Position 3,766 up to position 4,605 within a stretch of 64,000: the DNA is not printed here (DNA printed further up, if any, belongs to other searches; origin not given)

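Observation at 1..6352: Integrase-proximal end of an integrated element at tRNA-Val(CAC), carrying protease and redox cargo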

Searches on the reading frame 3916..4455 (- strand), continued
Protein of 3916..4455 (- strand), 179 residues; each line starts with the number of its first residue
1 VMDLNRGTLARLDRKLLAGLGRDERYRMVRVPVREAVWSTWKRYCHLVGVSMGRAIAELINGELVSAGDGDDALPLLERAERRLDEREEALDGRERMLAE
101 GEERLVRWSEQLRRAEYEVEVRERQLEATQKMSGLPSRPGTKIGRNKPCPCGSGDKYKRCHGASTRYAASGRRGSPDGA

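Call 57: find_encoding_contigs(protein=P0236, flank=10000, max_places=2)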
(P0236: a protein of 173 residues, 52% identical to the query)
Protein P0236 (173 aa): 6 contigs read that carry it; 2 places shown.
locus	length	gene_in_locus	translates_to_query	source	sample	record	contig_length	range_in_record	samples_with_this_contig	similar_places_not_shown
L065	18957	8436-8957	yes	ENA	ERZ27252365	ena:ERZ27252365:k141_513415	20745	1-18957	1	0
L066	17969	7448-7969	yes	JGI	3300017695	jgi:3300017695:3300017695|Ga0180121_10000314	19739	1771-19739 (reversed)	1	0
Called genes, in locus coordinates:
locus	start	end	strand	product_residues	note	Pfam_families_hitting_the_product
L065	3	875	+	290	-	?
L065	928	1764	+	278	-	PF03668:RapZ-like_N, PF22740:PapZ_C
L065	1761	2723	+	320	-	PF01933:CofD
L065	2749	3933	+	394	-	PF00162:PGK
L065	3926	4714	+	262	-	PF00121:TIM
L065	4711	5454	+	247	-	PF00300:His_Phos_1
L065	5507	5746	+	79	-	PF03840:SecG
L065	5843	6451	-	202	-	-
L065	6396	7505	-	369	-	PF00239:Resolvase, PF07508:Recombinase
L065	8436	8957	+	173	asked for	PF02810:SEC-C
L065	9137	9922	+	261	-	-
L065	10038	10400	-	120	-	PF12770:CHAT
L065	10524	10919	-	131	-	PF00027:cNMP_binding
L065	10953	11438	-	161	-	PF01695:IstB_IS21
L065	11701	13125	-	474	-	PF13414:TPR_11, PF14559:TPR_19, PF13424:TPR_12, PF13428:TPR_14, PF13432:TPR_16, PF14559:TPR_19, PF13432:TPR_16, PF13424:TPR_12, +25 more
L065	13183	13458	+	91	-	PF14026:SCO4226-like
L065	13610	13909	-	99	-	PF13358:DDE_3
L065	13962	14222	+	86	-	-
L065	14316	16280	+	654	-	PF00082:Peptidase_S8, PF13205:Big_5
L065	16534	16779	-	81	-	-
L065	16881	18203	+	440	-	-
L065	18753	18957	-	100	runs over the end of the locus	PF07883:Cupin_2 (weak)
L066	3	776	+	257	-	?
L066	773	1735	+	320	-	PF01933:CofD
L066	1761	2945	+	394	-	PF00162:PGK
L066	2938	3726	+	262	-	PF00121:TIM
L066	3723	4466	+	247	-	PF00300:His_Phos_1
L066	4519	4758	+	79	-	PF03840:SecG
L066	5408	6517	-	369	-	PF00239:Resolvase, PF07508:Recombinase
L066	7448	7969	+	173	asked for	PF02810:SEC-C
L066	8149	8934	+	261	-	-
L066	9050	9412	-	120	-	PF12770:CHAT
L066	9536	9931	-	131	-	PF00027:cNMP_binding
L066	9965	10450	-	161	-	PF01695:IstB_IS21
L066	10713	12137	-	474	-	PF13414:TPR_11, PF14559:TPR_19, PF13424:TPR_12, PF13428:TPR_14, PF13432:TPR_16, PF14559:TPR_19, PF13432:TPR_16, PF13424:TPR_12, +25 more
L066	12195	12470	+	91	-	PF14026:SCO4226-like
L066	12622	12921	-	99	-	PF13358:DDE_3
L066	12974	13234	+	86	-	-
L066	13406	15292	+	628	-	PF00082:Peptidase_S8, PF13205:Big_5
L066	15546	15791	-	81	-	-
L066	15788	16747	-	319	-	-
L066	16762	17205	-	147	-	-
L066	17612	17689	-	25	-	-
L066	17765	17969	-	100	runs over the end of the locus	PF07883:Cupin_2 (weak)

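Call 62: predict_structure(alignment_id=A5)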
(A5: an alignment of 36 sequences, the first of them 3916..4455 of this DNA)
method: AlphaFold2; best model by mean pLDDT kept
length: 179 residues; sequences in the alignment: 36
mean_pLDDT: 71.0   pTM: 0.36
mean pLDDT of the five models: 71.0, 69.1, 68.4, 64.8, 64.5
residues with pLDDT >= 90: 47; 70-90: 37; 50-70: 62; < 50: 33
segments of 3 or more residues with pLDDT < 50: 1-4, 23-35, 164-174, 176-179
pLDDT, mean of each block of 10 residues (from residue 1): 53 55 45 58 80 76 61 73 93 98 98 98 95 68 60 65 50 46
secondary structure, 60 per line:
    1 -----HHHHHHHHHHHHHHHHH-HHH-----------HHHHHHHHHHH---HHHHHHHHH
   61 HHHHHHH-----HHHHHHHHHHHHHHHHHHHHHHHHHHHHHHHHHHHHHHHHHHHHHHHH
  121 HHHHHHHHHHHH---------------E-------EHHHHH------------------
elements in order: H6-22 H38-48 H52-67 H73-132 H157-161

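Call 63: search_solved_structures(query=A5, max_evalue=10)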
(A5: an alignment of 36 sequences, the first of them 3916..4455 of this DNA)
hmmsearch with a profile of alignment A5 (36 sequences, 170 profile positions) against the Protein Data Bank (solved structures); distinct sequences matched with E-value up to 10: 21.
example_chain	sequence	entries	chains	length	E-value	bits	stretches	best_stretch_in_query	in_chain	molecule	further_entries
1ozb_I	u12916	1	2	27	2e-09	40.7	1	144-166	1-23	Preprotein translocase secA subunit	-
1sx0_A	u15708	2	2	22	1.4e-08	37.9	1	144-165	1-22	SecA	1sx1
1tm6_A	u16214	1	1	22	6.8e-08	35.7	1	146-165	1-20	Preprotein translocase secA subunit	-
9l6b_C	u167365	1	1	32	2.2e-06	30.8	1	142-165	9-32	UPF0225 protein YchJ -C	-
3iqy_A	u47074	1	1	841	1.5e-05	28.1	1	129-166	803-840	Protein translocase subunit secA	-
1tf2_A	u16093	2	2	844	1.5e-05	28.1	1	129-166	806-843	Preprotein translocase secA subunit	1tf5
4dci_A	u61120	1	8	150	0.017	18.1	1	33-131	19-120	uncharacterized protein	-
2i9w_A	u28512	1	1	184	0.048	16.7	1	141-165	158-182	Hypothetical protein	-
7d2e_A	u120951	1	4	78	0.26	14.3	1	81-137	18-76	Liprin-alpha-2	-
4xrf_A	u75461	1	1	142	0.47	13.4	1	54-118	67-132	Transcriptional regulator, MarR family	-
7bjs_C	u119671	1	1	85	0.52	13.3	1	50-125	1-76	SD21996p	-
1ic2_A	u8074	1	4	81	0.98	12.4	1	74-127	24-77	TROPOMYOSIN ALPHA CHAIN, SKELETAL MUSCLE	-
9kns_A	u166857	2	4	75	2.3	11.2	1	81-129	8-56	Protein Hook homolog 3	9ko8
8xo4_B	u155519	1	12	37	2.6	11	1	93-121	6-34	Measles virus fusion inhibitor M1EK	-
8zb7_O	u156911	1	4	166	3.6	10.6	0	83-131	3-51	Tropomyosin alpha-1 chain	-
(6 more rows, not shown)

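Call 66: search_protein_families(library=ncbifam, proteins=[L059:5213-6424:+, L059:6454-6732:-, L059:6896-7255:+, L059:7283-7621:+, L059:7637-7822:+], max_evalue=0.1)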
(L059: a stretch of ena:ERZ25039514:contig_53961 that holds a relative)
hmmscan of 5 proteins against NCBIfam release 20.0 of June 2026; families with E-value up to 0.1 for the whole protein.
L059:5213-6424:+ (403 aa): 1 family
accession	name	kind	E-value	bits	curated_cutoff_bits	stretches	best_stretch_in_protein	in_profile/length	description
TIGR04418.1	PriB_gamma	exception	0.00063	19.8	72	1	127-198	14-83/96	primosomal replication protein N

L059:6454-6732:- (92 aa): 2 families
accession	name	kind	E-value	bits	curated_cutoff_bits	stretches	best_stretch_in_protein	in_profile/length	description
NF047868.1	TrhA_N_extend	domain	0.043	13.5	200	1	3-52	17-66/269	TrhA extension/companion domain-containing protein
NF011648.0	PRK15066.1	subfamily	0.066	12.7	225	1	19-86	107-171/257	ABC transporter permease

L059:6896-7255:+ (119 aa): 13 families
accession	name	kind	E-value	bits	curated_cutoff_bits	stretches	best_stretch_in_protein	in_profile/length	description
TIGR03070.1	couple_hipB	subfamily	2.3e-08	33.8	71.65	1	28-78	8-58/58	type II toxin-antitoxin system Y4mF family antitoxin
NF007271.0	PRK09726.1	equivalog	1.3e-06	28.3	79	1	27-87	17-75/88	type II toxin-antitoxin system antitoxin HipB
NF041951.1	phage_RstR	subfamily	1.5e-06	28.4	80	1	27-70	7-50/108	RstR family transcriptional repressor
TIGR03830.1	CxxCG_CxxCG_HTH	subfamily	9.5e-06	25.4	61.8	1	27-72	70-117/127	type II TA system antitoxin MqsA family protein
NF007408.0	PRK09943.1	equivalog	4.8e-05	23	211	1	18-86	3-71/185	HTH-type transcriptional regulator PuuR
NF003162.0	PRK04140.1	equivalog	0.00028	20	263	1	24-111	128-218/317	transcriptional regulator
NF007257.0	PRK09706.1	subfamily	0.0014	18.5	101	1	27-70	10-53/135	transcriptional repressor DicA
TIGR02607.1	antidote_HigA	equivalog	0.01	15.6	47.7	1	21-73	5-58/81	HigA family addiction module antitoxin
NF041265.1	NadS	equivalog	0.023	15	60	1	31-63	39-71/94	NadS family protein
NF041575.1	antitoxPezA_Strep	equivalog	0.06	13.3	290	1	31-59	10-38/158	type II toxin-antitoxin system antitoxin PezA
TIGR00270.2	TIGR00270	equivalog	0.064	13.1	110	1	29-74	82-126/159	multiprotein bridging factor aMBF1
NF007481.0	PRK10072.1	equivalog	0.069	13.6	110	1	23-71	34-81/96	HTH-type transcriptional regulator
NF040522.1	VC1465_fam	subfamily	0.069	13.2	70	1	29-61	3-35/111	VC1465 family Xer recombination activation factor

L059:7283-7621:+ (112 aa): 0 families

L059:7637-7822:+ (61 aa): 0 families

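Call 68: search_protein_families(library=padloc, proteins=[L059:5213-6424:+, window:3916-4455:-, L059:6896-7255:+, L059:7283-7621:+, L059:6454-6732:-], max_evalue=0.01)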
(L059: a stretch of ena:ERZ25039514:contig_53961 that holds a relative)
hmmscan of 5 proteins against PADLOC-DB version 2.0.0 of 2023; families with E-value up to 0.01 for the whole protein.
L059:5213-6424:+ (403 aa): 0 families

window:3916-4455:- (179 aa): 6 families
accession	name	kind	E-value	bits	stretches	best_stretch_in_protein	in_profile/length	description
PDLC04917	PDC-S12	-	3.3e-07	28.4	1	129-161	184-216/218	-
PDLC00833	E1-E2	-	3e-06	24.9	1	141-164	170-193/222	E1-E2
PDLC00872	E2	-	1.1e-05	23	1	141-166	166-191/216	E2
PDLC00865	E2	-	1.3e-05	22.7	1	140-165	167-192/219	E2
PDLC00871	E2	-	6e-05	20.8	1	145-166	172-193/241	E2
PDLC00870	E2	-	0.0029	15.6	1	147-164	175-192/223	E2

L059:6896-7255:+ (119 aa): 13 families
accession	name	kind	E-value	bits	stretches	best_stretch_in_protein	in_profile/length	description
PDLC02926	HTH_VI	-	3.2e-07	28.5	1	26-71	5-50/92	-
PDLC03947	RmrA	-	3.5e-06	24.1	1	27-105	16-94/383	-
PDLC03952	RmrA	-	4.2e-06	23.9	1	27-72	27-72/395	-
PDLC03949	RmrA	-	5.5e-06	23.5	1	27-71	7-51/363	-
PDLC03951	RmrA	-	7.9e-05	19.8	1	28-77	14-63/400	-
PDLC03955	RmrA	-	0.00038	17.8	1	26-78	24-76/371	-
PDLC03669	Control_protein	-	0.00063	18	1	27-64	14-51/96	control protein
PDLC03665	Control_protein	-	0.0017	16.6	1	28-88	15-72/77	control protein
PDLC03948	RmrA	-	0.0042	14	1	31-78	17-64/397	-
PDLC03944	RmrA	-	0.0043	14.2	1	27-72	11-56/384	-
PDLC03954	RmrA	-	0.0064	13.4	1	27-72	15-60/380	-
PDLC03953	RmrA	-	0.0077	13.5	0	22-65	5-48/373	-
PDLC03946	RmrA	-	0.0088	12.8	1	27-72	7-52/357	-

L059:7283-7621:+ (112 aa): 0 families

L059:6454-6732:- (92 aa): 0 families

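Call 81: find_homologous_proteins(query=L059:8282-9136:-, max_evalue=1e-40)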
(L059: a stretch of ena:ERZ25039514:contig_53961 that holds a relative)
Query L059:8282-9136:- (284 aa): 2340 proteins with E <= 1e-40 among 4658 candidates; the best 120 are listed.
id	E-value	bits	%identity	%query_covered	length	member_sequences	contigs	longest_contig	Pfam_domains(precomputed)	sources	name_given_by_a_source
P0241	3.7e-184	629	100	100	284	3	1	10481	PF02705.22,PF22776.1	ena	-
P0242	1.4e-145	502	79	100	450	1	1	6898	PF02705.22,PF22776.1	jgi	jgi:KUP system potassium uptake protein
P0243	1.2e-125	437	69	96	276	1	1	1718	PF02705.22,PF22776.1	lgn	-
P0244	3.8e-109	383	72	82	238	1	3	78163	PF02705.22,PF22776.1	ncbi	-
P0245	5.8e-107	376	65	89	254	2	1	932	PF02705.22,PF22776.1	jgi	jgi:KUP system potassium uptake protein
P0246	8.9e-106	372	59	100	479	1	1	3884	PF02705.22,PF22776.1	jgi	jgi:KUP system potassium uptake protein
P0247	3.3e-104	367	57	100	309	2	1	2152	PF02705.22,PF22776.1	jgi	jgi:KUP system potassium uptake protein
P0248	4.2e-104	366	57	100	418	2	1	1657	PF02705.22,PF22776.1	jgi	jgi:KUP system potassium uptake protein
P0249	7.0e-104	365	58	100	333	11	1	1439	PF02705.22,PF22776.1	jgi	jgi:KUP system potassium uptake protein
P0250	5.1e-103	363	61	99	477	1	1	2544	PF02705.22,PF22776.1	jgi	jgi:KUP system potassium uptake protein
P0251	6.5e-103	362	57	100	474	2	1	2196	PF02705.22,PF22776.1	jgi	-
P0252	7.6e-103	362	57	100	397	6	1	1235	PF02705.22,PF22776.1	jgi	jgi:KUP system potassium uptake protein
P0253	1.1e-102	362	58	100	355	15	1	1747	PF02705.22,PF22776.1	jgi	jgi:KUP system potassium uptake protein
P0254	3.9e-102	360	58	100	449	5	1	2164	PF02705.22,PF22776.1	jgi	jgi:KUP system potassium uptake protein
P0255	6.1e-102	359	57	100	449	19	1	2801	PF02705.22,PF22776.1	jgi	jgi:KUP system potassium uptake protein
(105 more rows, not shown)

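Call 82: find_encoding_contigs(protein=P0244, flank=10000, max_places=3)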
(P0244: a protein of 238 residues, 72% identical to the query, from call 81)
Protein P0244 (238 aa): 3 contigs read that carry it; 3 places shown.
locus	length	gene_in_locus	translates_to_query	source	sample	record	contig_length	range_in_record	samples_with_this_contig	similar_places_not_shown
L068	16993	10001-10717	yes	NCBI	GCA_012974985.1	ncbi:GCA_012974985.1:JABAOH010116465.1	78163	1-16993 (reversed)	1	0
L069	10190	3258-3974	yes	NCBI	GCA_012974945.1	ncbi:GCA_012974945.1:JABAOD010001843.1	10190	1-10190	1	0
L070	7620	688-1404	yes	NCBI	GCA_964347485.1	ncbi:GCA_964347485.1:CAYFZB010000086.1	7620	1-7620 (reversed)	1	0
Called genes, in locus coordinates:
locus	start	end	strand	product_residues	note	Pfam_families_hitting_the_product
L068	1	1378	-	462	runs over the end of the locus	PF01547:SBP_bac_1, PF13416:SBP_bac_8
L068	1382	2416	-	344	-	PF00356:LacI, PF00532:Peripla_BP_1, PF13407:Peripla_BP_4, PF13377:Peripla_BP_3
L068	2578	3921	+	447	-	PF00232:Glyco_hydro_1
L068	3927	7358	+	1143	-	-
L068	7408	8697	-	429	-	PF01204:Trehalase, PF22422:MGH1-like_GH, PF01204:Trehalase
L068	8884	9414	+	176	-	-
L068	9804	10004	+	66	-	PF00561:Abhydrolase_1, PF12697:Abhydrolase_6 (weak)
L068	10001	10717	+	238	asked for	PF02705:K_trans, PF22776:K_trans_C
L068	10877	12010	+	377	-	PF07690:MFS_1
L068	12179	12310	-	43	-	-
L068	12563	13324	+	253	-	-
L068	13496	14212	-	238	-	-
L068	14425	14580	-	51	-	-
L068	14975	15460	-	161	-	PF10604:Polyketide_cyc2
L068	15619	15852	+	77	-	-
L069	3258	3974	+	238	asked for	PF02705:K_trans, PF22776:K_trans_C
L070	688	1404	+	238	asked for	PF02705:K_trans, PF22776:K_trans_C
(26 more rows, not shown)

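Call 83: find_encoding_contigs(protein=P0242, flank=10000, max_places=2)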
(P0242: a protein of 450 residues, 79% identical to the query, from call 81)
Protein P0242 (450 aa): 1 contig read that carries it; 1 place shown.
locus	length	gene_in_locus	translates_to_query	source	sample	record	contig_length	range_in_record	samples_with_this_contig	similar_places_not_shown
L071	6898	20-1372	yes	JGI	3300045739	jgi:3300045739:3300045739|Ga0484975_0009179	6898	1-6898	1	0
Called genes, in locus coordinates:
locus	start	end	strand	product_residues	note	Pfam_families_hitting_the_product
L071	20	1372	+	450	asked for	PF02705:K_trans, PF22776:K_trans_C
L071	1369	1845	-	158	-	PF00719:Pyrophosphatase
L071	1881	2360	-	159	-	PF06210:DUF1003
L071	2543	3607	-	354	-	PF00180:Iso_dh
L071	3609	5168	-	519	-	PF00682:HMGL-like, PF22617:HCS_D2, PF08502:LeuA_dimer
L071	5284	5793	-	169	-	PF01842:ACT, PF22629:ACT_AHAS_ss, PF13710:ACT_5, PF10369:ALS_ss_C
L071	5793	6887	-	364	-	PF00205:TPP_enzyme_M, PF02775:TPP_enzyme_C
